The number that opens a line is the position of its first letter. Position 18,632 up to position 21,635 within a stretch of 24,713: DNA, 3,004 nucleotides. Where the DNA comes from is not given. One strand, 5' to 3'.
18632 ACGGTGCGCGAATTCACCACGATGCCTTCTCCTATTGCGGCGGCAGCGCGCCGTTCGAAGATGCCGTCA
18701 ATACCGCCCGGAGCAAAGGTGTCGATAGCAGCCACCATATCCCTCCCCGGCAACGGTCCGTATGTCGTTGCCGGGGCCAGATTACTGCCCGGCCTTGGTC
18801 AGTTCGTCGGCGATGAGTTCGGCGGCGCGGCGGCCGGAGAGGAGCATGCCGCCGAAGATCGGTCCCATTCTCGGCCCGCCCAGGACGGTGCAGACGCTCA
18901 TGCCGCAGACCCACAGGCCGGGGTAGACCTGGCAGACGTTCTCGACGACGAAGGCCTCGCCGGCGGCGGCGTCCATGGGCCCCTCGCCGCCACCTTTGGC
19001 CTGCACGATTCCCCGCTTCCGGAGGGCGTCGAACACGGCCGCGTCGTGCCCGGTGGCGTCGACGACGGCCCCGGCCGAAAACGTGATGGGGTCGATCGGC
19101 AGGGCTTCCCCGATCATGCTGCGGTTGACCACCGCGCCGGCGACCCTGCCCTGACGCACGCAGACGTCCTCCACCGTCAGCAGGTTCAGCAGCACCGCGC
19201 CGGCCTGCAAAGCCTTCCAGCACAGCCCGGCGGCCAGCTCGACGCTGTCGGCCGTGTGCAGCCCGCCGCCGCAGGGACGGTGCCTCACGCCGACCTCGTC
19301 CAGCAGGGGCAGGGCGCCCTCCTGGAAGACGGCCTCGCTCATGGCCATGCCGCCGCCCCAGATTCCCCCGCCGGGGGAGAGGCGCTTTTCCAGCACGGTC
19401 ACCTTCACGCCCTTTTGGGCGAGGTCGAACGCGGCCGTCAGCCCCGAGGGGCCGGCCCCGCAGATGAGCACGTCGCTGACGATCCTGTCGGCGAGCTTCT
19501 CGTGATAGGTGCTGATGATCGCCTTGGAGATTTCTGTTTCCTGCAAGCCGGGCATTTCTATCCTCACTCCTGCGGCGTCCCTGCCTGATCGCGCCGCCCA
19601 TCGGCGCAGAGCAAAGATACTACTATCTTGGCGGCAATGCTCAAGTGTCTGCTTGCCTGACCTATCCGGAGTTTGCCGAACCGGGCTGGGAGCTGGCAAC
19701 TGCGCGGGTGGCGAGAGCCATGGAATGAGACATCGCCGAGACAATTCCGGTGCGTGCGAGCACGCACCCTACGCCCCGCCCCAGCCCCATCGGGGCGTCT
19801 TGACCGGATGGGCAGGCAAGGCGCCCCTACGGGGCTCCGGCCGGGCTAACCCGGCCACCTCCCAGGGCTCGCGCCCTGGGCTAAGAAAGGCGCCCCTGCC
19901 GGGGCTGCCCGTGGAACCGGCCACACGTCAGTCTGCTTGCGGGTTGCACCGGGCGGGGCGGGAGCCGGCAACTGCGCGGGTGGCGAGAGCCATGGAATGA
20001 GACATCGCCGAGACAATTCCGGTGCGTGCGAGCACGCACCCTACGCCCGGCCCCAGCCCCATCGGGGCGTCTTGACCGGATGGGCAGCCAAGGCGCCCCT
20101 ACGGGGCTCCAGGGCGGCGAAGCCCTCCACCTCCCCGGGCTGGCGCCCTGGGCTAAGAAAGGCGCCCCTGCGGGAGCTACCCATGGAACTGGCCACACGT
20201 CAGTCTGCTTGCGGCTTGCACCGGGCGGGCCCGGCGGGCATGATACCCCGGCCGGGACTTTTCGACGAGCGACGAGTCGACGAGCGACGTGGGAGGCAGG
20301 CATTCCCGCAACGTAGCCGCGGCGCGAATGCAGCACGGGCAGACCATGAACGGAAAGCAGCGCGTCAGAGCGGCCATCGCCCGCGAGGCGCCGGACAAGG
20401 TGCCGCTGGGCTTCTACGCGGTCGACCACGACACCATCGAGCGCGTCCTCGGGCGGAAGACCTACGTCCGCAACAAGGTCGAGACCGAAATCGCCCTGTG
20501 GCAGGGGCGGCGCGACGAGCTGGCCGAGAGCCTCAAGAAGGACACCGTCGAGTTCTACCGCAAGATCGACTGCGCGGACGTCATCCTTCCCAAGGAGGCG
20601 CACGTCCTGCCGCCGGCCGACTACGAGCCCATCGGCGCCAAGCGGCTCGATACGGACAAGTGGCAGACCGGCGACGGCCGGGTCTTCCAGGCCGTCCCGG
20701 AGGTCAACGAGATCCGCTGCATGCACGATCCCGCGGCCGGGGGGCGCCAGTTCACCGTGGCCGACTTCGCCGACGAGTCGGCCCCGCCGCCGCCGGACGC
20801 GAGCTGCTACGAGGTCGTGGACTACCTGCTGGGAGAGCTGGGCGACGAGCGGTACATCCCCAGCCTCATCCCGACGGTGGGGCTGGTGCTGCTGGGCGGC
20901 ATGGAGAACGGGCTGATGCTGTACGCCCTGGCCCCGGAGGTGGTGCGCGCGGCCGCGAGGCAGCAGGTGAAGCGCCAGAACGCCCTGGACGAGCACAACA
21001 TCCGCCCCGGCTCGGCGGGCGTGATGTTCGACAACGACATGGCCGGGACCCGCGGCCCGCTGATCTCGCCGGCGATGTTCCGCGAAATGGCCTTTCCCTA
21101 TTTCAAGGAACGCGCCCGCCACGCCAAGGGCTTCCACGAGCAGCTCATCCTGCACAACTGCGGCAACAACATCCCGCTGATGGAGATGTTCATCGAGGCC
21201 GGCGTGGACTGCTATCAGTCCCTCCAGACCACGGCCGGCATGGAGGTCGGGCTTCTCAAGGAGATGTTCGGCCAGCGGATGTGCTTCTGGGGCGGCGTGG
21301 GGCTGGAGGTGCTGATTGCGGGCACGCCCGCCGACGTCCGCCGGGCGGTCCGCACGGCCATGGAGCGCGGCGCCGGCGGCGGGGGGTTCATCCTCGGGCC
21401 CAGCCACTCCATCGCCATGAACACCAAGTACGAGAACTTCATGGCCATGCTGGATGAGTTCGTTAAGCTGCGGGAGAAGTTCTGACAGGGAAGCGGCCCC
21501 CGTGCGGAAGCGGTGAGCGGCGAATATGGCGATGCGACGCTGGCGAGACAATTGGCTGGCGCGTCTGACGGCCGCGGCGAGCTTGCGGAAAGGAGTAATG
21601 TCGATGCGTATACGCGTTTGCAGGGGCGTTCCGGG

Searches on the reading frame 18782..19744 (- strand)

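Call 23: search_protein_families(library=pfam, proteins=[window:18782-19744:-], max_evalue=0.01)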
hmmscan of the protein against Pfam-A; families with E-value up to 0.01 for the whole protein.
window:18782-19744:- (320 aa): 12 families
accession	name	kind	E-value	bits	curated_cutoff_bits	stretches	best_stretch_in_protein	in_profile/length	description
PF01946.23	Thi4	-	2.2e-63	214.1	26.2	1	73-297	1-235/235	Thi4 family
PF01266.30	DAO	-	5.5e-10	39.7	27.9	1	91-128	1-38/353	FAD dependent oxidoreductase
PF12831.13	FAD_oxidored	-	1.3e-08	35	27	1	91-233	1-146/416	FAD dependent oxidoreductase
PF00890.30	FAD_binding_2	-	1.3e-08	34.9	20.4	1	91-123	1-33/414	FAD binding domain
PF13450.12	NAD_binding_8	-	4.2e-08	33.8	21.9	1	94-126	1-33/68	NAD(P)-binding Rossmann-like domain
PF01494.25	FAD_binding_3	-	2.5e-06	27.4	22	1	91-123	3-35/349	FAD binding domain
PF07992.20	Pyr_redox_2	-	8.8e-06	25.8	26.1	1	91-141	2-48/291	Pyridine nucleotide-disulphide oxidoreductase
PF03486.20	HI0933_like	-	2.3e-05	24.4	50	1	91-128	2-39/244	HI0933-like protein Rossmann domain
PF01593.30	Amino_oxidase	-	7.3e-05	22.7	19.8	1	100-129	2-31/443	Flavin containing amine oxidoreductase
PF13738.12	Pyr_redox_3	-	0.0018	18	30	1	93-120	1-29/305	Pyridine nucleotide-disulphide oxidoreductase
PF13454.12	NAD_binding_9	-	0.0065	16.9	21.8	0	94-130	2-42/155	FAD-NAD(P)-binding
PF01134.28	GIDA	-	0.0078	15.8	22.1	0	91-120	1-30/391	Glucose inhibited division protein A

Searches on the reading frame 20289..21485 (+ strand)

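Call 23: search_protein_families(library=pfam, proteins=[window:20289-21485:+], max_evalue=0.01)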
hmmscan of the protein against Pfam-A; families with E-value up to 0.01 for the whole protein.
window:20289-21485:+ (398 aa): 1 family
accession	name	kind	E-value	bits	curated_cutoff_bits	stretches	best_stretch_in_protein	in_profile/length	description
PF01208.23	URO-D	-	8.7e-21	74.7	23.9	1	247-390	205-342/346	Uroporphyrinogen decarboxylase (URO-D)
